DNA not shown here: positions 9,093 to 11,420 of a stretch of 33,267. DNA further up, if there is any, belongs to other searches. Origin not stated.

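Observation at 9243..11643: AlbA_2/Schlafen-like gene plus WH-TPR-OB-like giant partner lacking any NTPase: candidate undescribed conflict (defence) system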

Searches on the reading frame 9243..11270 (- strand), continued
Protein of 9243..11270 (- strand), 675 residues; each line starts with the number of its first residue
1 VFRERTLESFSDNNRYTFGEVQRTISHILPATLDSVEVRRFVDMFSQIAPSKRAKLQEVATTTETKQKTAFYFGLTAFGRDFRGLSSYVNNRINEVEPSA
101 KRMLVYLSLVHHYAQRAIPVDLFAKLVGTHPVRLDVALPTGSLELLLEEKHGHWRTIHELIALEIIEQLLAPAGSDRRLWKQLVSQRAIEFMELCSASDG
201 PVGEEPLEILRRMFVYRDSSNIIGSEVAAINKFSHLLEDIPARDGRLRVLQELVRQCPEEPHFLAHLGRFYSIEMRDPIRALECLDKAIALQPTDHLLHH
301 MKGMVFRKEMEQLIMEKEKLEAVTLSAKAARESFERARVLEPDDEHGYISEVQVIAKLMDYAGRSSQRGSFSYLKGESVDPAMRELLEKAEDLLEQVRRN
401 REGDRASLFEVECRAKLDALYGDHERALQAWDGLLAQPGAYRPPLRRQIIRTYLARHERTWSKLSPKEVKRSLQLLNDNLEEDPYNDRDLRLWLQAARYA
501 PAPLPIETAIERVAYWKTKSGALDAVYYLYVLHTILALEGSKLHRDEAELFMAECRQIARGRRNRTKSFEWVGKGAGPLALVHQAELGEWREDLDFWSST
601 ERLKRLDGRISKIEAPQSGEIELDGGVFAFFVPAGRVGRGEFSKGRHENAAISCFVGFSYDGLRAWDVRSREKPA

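Call 47: search_protein_families(library=padloc, alignment_id=A2, max_evalue=0.00001)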
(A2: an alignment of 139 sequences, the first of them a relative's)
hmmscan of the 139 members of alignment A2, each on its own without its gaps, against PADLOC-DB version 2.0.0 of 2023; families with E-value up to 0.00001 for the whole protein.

A. member 1, L004:7638-8099:+ (154 aa): 0 families

B. families by the number of members that match (of 139 scanned): 272 families (the first 25 are shown)
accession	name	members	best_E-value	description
PDLC03952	RmrA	2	5.2e-42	-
PDLC03951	RmrA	2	6.5e-42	-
PDLC01990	CARF_m8--CARF_Beta-galactosidase_LolE_TM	2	2.5e-18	-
PDLC02707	PbeA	2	4.8e-15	PbeA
PDLC02926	HTH_VI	2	5.6e-11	-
PDLC03648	REase_III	2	4.7e-09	Type III restriction enzyme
PDLC04142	capH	2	3.3e-08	capH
PDLC02503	BrxHI|BrxHII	1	6.7e-298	BrxHI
PDLC00094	GajA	1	4.8e-238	AAA ATPase domain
PDLC03653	REase_III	1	1.1e-190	Type III restriction enzyme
PDLC03953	RmrA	1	2.6e-176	-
PDLC02501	BrxHI|BrxHII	1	7.5e-148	BrxHI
PDLC00062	GajA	1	8.5e-123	AAA ATPase domain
PDLC03960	SngC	1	3.1e-120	-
PDLC01094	C3a206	1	7.8e-96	TAP-like protein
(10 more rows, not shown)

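Call 48: fold_search(model_id=the predicted structure, library=pdb)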
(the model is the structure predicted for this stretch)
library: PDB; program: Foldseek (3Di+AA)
matches with E <= 10: 1246; with E <= 0.001: 108
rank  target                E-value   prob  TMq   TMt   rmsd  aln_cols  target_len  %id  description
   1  9zjr                  3.0e-17  1.00  0.56  0.37   9.7       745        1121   15  Human sterile alpha motif domain-containing protein 9 (SAMD9), monomer (released 2026-02-25)
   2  9zjv_A                2.3e-16  1.00  0.56  0.36  10.6       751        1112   15  Human sterile alpha motif domain-containing protein 9 (SAMD9), asymmetric dimer "wing" shape (released 2026-02-25)
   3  9zjz                  3.2e-16  1.00  0.58  0.38   8.3       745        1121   15  Human sterile alpha motif domain-containing protein 9 (SAMD9), loss-of-function mutant R685Q/G686C/I968C (released 2026-02-25)
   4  9zjw_A                4.8e-16  1.00  0.57  0.36  10.8       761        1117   16  Human sterile alpha motif domain-containing protein 9 (SAMD9), loss-of-function mutant R837A (released 2026-02-25)
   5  9zjs_B                5.7e-15  1.00  0.42  0.28  15.4       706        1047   15  Human sterile alpha motif domain-containing protein 9 (SAMD9), asymmetric dimer "shell" shape (released 2026-02-25)
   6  9zjs_A                1.9e-14  1.00  0.57  0.38   7.9       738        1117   15  Human sterile alpha motif domain-containing protein 9 (SAMD9), asymmetric dimer "shell" shape (released 2026-02-25)
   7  9zjv_B                7.2e-09  1.00  0.37  0.36  24.6       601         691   14  Human sterile alpha motif domain-containing protein 9 (SAMD9), asymmetric dimer "wing" shape (released 2026-02-25)
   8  9b9g_D                3.2e-06  1.00  0.18  0.20  24.7       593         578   11  Structure of the PI4KA complex bound to Calcineurin (released 2024-09-11)
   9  7y4i_A                5.1e-06  1.00  0.20  0.17  24.8       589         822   12  Crystal structure of SPINDLY in complex with GDP (released 2022-12-07)
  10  8chy                  6.8e-06  1.00  0.19  0.44  14.8       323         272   14  Crystal structure of an 8-repeat consensus TPR superhelix with Zinc. (released 2024-02-21)
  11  9qhb                  6.8e-06  1.00  0.20  0.46  16.0       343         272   13  Crystal structure of 16-repeat CTPR protein with eliminated coordination sites (released 2025-10-22)
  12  6bq1_B                7.1e-06  1.00  0.19  0.18  23.0       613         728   12  Human PI4KIIIa lipid kinase complex (released 2017-12-13)
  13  9hvq_Q                8.4e-06  1.00  0.17  0.14  20.8       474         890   13  Structure of the transcribing Pol II-DSIF-PAF-SPT6-RECQL5 complex (released 2025-07-16)
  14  4buj_B                8.8e-06  1.00  0.18  0.10  22.8       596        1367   13  Crystal structure of the S. cerevisiae Ski2-3-8 complex (released 2013-08-28)
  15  7dkh_A                9.2e-06  1.00  0.19  0.15  18.7       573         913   10  Crystal structure of the Ctr9/Paf1/Cdc73/Rtf1 quaternary complex (released 2021-11-24)
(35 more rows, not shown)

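Call 54: search_solved_structures(query=A3, max_evalue=0.01, show_alignments=1)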
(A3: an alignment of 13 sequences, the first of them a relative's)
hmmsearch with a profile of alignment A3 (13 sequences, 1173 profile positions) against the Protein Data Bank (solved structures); distinct sequences matched with E-value up to 0.01: 14.
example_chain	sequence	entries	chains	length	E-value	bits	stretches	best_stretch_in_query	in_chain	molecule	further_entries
9zjr_A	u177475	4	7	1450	4.3e-38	133.7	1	145-852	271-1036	Sterile alpha motif domain-containing protein 9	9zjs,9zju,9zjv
37ht_A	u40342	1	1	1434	6.5e-38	133.1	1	145-852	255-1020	Sterile alpha motif domain-containing protein 9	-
9zjw_A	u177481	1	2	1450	8.4e-38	132.8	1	145-852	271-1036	Sterile alpha motif domain-containing protein 9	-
37id_A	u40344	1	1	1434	3.4e-37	130.7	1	145-852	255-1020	Sterile alpha motif domain-containing protein 9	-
9zjz_A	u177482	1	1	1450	1.7e-36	128.4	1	145-852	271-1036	Sterile alpha motif domain-containing protein 9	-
37ib_A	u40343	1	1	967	3.2e-26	94.4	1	385-852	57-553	Sterile alpha motif domain-containing protein 9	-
3zgq_A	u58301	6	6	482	0.00079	20.2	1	740-842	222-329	INTERFERON-INDUCED PROTEIN WITH TETRATRICOPEPTIDE REPEATS 5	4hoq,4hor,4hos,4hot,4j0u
2wqh_A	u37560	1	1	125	0.0011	19.8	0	754-801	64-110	CTPR3Y3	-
3zqb_A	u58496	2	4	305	0.0041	17.9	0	314-366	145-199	PROTEIN PRGI, CELL INVASION PROTEIN SIPD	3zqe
6b85_J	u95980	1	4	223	0.0042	17.8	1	718-806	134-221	TMHC4_R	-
7obi_A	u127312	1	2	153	0.005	17.6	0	754-814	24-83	CTPR-rv4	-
9ylu_A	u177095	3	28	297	0.006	17.3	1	37-112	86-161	CbCash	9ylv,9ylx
3kd7_A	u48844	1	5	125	0.0085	16.8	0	754-846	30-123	CTPR390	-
2ym0_A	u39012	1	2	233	0.0099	16.6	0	314-366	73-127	CELL INVASION PROTEIN SIPD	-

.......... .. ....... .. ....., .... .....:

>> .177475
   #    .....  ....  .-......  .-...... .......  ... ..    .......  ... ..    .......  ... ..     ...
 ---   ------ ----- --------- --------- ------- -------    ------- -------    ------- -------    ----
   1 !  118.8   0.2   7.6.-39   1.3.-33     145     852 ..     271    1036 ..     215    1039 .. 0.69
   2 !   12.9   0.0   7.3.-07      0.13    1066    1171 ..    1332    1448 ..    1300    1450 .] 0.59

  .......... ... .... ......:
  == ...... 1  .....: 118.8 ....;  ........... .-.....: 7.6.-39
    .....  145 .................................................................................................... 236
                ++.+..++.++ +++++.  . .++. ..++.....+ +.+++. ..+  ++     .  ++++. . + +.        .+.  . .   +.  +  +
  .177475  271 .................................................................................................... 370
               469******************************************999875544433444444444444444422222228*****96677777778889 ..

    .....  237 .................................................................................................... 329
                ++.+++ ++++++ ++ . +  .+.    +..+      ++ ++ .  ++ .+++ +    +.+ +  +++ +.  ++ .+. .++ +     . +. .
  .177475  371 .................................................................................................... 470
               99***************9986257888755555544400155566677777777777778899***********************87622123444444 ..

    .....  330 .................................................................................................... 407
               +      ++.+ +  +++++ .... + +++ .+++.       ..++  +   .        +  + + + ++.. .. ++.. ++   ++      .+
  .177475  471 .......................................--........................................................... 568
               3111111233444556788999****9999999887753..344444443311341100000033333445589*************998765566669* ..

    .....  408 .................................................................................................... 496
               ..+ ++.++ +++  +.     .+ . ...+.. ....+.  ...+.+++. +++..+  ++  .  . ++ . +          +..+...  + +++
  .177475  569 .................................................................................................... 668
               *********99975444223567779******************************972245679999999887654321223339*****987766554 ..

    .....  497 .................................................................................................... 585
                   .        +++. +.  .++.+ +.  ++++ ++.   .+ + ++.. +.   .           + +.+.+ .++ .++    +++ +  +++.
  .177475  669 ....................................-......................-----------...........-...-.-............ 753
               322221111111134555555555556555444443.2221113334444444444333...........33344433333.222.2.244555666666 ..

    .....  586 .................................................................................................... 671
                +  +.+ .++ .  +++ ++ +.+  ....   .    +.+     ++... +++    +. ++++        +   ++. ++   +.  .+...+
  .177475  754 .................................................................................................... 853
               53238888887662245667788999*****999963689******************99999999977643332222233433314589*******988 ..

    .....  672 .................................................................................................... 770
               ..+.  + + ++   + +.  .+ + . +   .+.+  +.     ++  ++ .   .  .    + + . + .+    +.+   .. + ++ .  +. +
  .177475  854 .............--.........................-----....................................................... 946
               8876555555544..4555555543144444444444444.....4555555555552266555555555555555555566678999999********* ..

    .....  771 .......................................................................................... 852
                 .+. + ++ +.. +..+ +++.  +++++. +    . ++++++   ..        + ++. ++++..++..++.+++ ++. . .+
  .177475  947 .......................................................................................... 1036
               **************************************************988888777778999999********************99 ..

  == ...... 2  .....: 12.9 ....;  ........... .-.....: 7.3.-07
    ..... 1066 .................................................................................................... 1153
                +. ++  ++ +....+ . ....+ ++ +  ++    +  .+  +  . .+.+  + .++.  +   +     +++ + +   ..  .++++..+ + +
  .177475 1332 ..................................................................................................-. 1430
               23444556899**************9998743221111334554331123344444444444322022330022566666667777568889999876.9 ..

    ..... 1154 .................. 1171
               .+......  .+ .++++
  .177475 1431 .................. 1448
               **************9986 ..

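Call 75: find_encoding_contigs(protein=P0047, flank=3000, max_places=3)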
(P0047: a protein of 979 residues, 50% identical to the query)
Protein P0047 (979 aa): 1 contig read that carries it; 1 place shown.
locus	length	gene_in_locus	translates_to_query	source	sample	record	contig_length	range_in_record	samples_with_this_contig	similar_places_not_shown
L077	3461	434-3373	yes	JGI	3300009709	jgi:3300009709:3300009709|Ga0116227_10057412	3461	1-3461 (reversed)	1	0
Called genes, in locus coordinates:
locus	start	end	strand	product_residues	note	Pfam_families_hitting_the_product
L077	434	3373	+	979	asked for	PF04326:SLFN_AlbA_2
